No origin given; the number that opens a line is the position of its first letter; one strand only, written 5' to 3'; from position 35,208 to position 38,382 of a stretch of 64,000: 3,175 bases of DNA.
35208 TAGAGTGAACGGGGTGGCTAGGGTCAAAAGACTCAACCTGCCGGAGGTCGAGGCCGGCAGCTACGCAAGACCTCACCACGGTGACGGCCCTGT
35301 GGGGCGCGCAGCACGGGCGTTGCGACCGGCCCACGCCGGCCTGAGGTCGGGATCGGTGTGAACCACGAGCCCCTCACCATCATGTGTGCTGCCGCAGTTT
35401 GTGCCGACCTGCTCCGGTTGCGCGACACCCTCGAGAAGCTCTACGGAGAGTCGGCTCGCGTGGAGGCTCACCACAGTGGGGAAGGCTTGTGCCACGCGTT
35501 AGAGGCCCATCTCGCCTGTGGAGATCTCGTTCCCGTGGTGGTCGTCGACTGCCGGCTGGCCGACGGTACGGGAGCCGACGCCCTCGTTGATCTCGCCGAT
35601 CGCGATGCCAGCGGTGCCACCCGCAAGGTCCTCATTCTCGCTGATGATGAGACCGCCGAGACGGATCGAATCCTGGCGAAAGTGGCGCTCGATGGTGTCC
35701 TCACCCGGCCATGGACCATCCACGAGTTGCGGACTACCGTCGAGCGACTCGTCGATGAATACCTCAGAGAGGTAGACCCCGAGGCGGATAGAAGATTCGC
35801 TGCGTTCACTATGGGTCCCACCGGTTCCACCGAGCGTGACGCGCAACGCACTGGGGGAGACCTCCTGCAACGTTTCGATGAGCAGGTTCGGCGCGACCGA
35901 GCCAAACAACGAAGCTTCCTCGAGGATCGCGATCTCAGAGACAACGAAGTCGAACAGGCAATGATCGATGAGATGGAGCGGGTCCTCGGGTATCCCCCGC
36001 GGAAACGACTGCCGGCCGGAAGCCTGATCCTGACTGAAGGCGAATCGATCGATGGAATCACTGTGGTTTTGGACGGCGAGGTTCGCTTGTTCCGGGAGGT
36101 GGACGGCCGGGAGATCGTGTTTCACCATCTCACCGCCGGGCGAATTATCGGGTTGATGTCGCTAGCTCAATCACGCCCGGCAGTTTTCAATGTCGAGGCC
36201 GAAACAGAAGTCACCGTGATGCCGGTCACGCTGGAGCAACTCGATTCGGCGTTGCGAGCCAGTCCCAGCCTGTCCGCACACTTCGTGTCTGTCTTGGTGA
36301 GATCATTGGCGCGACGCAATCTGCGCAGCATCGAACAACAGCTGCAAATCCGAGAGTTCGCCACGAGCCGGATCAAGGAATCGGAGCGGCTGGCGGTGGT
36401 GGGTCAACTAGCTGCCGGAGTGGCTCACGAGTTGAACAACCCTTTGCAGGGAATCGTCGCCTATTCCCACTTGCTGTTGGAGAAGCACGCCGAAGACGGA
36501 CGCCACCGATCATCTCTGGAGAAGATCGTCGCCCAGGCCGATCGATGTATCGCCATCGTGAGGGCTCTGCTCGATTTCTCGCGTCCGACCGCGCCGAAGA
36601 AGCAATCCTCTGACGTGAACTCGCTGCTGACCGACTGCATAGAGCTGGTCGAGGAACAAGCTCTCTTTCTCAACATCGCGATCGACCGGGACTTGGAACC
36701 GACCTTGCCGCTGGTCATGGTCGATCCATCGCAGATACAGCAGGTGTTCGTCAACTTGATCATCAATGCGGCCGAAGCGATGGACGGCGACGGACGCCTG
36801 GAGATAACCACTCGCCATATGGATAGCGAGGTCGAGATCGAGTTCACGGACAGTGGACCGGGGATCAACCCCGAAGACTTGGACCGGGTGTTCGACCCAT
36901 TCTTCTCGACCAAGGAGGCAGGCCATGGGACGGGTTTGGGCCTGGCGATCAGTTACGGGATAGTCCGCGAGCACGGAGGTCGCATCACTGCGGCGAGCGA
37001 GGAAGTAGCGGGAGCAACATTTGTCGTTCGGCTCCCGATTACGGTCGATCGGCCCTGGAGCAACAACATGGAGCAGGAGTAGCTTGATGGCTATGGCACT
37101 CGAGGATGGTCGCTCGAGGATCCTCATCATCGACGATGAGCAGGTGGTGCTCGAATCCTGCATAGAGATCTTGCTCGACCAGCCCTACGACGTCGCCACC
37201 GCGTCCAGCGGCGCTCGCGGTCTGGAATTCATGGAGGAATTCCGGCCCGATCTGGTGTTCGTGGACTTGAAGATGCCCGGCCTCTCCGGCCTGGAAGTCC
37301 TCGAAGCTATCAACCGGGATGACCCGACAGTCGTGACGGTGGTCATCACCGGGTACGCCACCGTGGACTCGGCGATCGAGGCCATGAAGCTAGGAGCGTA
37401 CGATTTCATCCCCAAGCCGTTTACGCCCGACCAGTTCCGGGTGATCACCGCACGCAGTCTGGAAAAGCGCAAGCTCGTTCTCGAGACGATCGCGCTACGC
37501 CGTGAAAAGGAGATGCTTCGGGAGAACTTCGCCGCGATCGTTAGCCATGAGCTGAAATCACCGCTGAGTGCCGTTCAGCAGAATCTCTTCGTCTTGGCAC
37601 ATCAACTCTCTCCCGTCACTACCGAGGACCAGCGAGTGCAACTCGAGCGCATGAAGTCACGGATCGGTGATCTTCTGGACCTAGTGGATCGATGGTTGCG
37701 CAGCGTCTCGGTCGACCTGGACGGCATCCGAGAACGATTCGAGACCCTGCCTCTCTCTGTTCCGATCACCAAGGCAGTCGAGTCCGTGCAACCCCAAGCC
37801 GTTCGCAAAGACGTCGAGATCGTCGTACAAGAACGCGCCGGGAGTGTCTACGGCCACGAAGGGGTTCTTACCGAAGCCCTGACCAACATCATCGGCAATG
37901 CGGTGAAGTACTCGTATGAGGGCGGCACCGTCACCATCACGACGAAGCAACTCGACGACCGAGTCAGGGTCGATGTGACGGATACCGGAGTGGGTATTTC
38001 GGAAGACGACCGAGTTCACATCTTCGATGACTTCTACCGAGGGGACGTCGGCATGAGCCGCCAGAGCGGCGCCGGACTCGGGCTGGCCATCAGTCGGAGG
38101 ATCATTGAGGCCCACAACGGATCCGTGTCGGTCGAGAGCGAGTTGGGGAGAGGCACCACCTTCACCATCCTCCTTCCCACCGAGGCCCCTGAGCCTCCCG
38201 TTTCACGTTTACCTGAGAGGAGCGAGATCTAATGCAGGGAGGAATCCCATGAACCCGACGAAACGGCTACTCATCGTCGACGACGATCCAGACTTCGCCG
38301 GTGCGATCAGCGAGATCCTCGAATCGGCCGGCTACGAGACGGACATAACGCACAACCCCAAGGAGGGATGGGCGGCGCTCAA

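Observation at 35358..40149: Dedicated signalling module (cNMP-domain HK, receiver-HK hybrid, CheY-like RR) transcriptionally fused to hdrC-hdrB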

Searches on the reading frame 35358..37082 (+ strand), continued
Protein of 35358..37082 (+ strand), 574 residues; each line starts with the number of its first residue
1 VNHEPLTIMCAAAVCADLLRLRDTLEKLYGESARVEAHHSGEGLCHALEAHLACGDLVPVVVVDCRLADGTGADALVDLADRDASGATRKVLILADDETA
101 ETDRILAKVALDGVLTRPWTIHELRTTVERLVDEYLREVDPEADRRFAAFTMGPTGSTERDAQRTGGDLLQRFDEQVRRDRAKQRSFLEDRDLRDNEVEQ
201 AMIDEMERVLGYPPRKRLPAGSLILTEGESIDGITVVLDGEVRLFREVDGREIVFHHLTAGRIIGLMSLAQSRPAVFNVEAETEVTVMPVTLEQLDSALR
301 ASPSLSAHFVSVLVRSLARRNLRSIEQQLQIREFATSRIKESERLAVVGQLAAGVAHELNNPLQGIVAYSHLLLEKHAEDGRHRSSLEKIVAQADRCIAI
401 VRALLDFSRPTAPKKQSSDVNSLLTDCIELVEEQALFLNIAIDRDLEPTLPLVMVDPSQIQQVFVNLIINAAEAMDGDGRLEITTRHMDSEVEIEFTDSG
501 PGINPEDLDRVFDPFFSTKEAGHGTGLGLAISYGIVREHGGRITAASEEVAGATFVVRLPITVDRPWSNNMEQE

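Call 72: search_protein_families(library=pfam, alignment_id=A3, max_evalue=0.0001)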
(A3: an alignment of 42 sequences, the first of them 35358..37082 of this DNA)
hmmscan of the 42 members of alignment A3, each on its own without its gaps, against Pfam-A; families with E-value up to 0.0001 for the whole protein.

A. member 1, window:35358-37082:+ (574 aa): 3 families
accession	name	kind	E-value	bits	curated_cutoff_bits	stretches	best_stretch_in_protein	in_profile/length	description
PF02518.31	HATPase_c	-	4e-26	92.1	26.4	1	456-561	2-109/111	Histidine kinase-, DNA gyrase B-, and HSP90-like ATPase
PF00512.31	HisKA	-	2e-15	57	26.9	1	349-412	3-65/66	His Kinase A (phospho-acceptor) domain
PF00027.35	cNMP_binding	-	3e-15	56.4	27.5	1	216-300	2-87/89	Cyclic nucleotide-binding domain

B. families by the number of members that match (of 42 scanned): 10 families
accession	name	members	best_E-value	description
PF02518.31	HATPase_c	42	8.1e-28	Histidine kinase-, DNA gyrase B-, and HSP90-like ATPase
PF00512.31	HisKA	42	3.2e-17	His Kinase A (phospho-acceptor) domain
PF17202.10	sCache_3_3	37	5.1e-37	Single cache domain 3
PF17201.10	Cache_3-Cache_2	37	1.9e-29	Cache 3/Cache 2 fusion domain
PF00672.30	HAMP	37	4.1e-19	HAMP domain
PF17203.10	sCache_3_2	36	4.5e-13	Single cache domain 3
PF14827.12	dCache_3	14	8e-10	Double sensory domain of two-component sensor kinase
PF00027.35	cNMP_binding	5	3e-16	Cyclic nucleotide-binding domain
PF02743.24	dCache_1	4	4.2e-06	Cache domain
PF14501.12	HATPase_c_5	1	3.6e-05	GHKL domain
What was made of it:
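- The sensor domain is swapped while the rest is kept: 37 Cache/HAMP against 5 cNMP (call 72).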

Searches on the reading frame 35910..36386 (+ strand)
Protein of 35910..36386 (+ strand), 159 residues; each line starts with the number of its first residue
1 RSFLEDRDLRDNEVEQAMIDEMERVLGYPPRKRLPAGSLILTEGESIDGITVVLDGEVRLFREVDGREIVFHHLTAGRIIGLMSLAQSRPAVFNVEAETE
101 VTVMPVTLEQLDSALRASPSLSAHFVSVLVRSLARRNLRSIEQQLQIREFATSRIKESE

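Call 36: search_solved_structures(query=window:35910-36386:+, max_evalue=0.01, show_alignments=4)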
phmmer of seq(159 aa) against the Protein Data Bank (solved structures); distinct sequences matched with E-value up to 0.01: 48.
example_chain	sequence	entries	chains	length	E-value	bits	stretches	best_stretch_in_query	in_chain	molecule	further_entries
3h3u_A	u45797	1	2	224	3.6e-06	30.3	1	34-138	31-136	PROBABLE TRANSCRIPTIONAL REGULATORY PROTEIN (PROBABLY CRP/FNR-FAMILY)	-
3mzh_A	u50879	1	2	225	3.6e-06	30.3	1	34-138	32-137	PROBABLE TRANSCRIPTIONAL REGULATORY PROTEIN (PROBABLY CRP/FNR-FAMILY)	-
3d0s_A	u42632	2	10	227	3.7e-06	30.2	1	34-138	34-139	TRANSCRIPTIONAL REGULATORY PROTEIN | PROBABLE TRANSCRIPTIONAL REGULATORY PROTEIN (PROBABLY CRP/ FNR-FAMILY)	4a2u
3i54_A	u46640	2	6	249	4.6e-06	29.9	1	34-138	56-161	Transcriptional regulator, Crp/Fnr family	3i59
4cyd_A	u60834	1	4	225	5e-06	29.8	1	32-138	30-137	PROBABLE TRANSCRIPTION REGULATOR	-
4byy_A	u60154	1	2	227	5.1e-06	29.8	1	32-138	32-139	TRANSCRIPTIONAL REGULATOR, CRP/FNR FAMILY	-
3r6s_A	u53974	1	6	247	5.8e-06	29.6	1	32-138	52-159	transcription regulator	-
2pqq_A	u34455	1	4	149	7.9e-06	29.2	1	8-136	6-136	Putative transcriptional regulator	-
4ev0_A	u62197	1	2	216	7.9e-06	29.2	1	20-153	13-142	Transcription regulator, Crp family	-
4k8f_A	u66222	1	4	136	0.00013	25.2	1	35-143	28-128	Transcriptional regulator, Crp/Fnr family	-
5d1i_A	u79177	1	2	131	0.00018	24.8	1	19-105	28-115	Cyclic nucleotide-binding protein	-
1ft9_A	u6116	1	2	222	0.00042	23.6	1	35-143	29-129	CARBON MONOXIDE OXIDATION SYSTEM TRANSCRIPTION REGULATOR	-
3iwz_A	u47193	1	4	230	0.00043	23.6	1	21-125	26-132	Catabolite activation-like protein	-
3h3z_A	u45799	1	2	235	0.00057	23.1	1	35-140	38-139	Cyclic nucleotide-binding protein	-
3fx3_A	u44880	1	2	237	0.00057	23.1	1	34-140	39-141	Cyclic nucleotide-binding protein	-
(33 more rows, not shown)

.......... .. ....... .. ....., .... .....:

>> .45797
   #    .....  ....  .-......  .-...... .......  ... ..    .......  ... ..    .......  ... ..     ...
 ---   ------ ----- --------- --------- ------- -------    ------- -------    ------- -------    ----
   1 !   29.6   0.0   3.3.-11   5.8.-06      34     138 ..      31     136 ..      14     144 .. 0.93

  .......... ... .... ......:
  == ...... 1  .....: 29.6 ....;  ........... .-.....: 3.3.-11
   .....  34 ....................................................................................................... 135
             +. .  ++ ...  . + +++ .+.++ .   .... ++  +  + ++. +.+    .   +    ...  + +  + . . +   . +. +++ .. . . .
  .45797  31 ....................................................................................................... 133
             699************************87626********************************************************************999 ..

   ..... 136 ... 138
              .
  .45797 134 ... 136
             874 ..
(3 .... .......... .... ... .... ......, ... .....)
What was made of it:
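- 36003..36257 (+): P1 residues 216-300: CAP/CRP-type beta-barrel with a degenerate phosphate-binding cassette. Alignment to M. tuberculosis CRP shows Glu to Leu, Arg to Ala and Thr to Val (call 36).
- On CAP/CRP cyclic-nucleotide-binding domain - P1: PDB hits to CRP, CooA and NtcA (call 36). In the alignment to M. tuberculosis CRP, GELSI...PRTS corresponds to GLMSL...PAVF (call 36).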

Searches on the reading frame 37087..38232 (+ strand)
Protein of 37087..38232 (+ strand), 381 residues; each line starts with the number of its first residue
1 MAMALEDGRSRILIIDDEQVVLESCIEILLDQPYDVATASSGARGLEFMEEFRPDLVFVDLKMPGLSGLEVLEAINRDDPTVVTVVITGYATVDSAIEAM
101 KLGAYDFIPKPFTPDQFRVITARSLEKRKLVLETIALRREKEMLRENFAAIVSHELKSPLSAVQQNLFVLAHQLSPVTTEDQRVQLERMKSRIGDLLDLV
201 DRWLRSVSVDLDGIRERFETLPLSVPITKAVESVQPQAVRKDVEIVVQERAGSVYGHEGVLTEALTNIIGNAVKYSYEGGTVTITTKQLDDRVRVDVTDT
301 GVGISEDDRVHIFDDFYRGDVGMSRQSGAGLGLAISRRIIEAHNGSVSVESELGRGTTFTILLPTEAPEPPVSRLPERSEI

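Call 5: search_protein_families(library=pfam, proteins=[window:37087-38232:+], max_evalue=0.01)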
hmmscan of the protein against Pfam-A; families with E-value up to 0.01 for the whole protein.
window:37087-38232:+ (381 aa): 4 families
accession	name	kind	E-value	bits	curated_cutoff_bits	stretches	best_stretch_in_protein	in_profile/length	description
PF02518.31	HATPase_c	-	1.7e-30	106.1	26.4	1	260-366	5-110/111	Histidine kinase-, DNA gyrase B-, and HSP90-like ATPase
PF00072.30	Response_reg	-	1.6e-28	99.5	30.2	1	12-118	1-107/111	Response regulator receiver domain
PF00512.31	HisKA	-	1.1e-08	35.5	26.9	1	145-205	2-59/66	His Kinase A (phospho-acceptor) domain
PF13581.12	HATPase_c_2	-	0.0003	21.2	27.4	1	260-343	35-112/127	Histidine kinase-like ATPase domain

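Call 6: search_protein_families(library=ncbifam, proteins=[window:37087-38232:+], max_evalue=0.01)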
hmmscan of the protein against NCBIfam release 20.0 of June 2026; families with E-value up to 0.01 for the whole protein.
window:37087-38232:+ (381 aa): 172 families (the best 25 are shown)
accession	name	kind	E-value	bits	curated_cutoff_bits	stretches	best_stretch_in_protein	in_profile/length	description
NF046044.1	PnpS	equivalog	7.4e-46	156.9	400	1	123-364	148-390/390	two-component system histidine kinase PnpS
TIGR02966.1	phoR_proteo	equivalog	2e-45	155.3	334.2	1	128-362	97-332/333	phosphate regulon sensor histidine kinase PhoR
NF041735.1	hist_kin_RppB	equivalog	5.8e-41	140.7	400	1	146-364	217-438/438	two-component system sensor histidine kinase RppB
NF033092.0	HK_WalK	equivalog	5.8e-40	137.4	725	1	131-364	358-593/594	cell wall metabolism sensor histidine kinase WalK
NF052574.1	HisKinEspCMyxo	equivalog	1.4e-39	135.9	1200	2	148-370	420-642/785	serine histidine kinase EspC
NF041832.1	near_NosP_CTERM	subfamily_domain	6.4e-38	130.8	400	2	147-369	9-229/370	NahK/ErcS family hybrid sensor histidine kinase/response regulator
NF011874.0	PRK15347.1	equivalog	4.1e-37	127.7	852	2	150-372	403-621/921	two component system sensor kinase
TIGR02956.1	TMAO_torS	equivalog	4.4e-37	127.7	676.5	2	147-367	466-684/967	TMAO reductase system sensor histidine kinase/response regulator TorS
NF008312.0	PRK11100.1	equivalog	5e-35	121.2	356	1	120-366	231-475/477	two-component system sensor histidine kinase CreC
NF008318.0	PRK11107.1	equivalog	5.7e-35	120.6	890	2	143-373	291-526/920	two-component sensor histidine kinase BarA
NF045595.1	HK_scytonemin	equivalog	1.5e-34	119.4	865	1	139-365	407-635/637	scytonemin biosynthesis sensor histidine kinase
NF041880.1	EPS_EpsF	equivalog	3.2e-34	118.3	900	2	137-364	267-492/492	response regulator EpsF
NF033093.1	HK_VicK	exception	3.2e-34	118.3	680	1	140-366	204-436/448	cell wall metabolism sensor histidine kinase VicK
TIGR01386.1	cztS_silS_copS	subfamily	4.3e-34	118.3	292.55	1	146-364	242-457/457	heavy metal sensor histidine kinase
NF008468.0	PRK11360.1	equivalog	3.8e-33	114.7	646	1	148-367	399-610/616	two-component system sensor histidine kinase AtoS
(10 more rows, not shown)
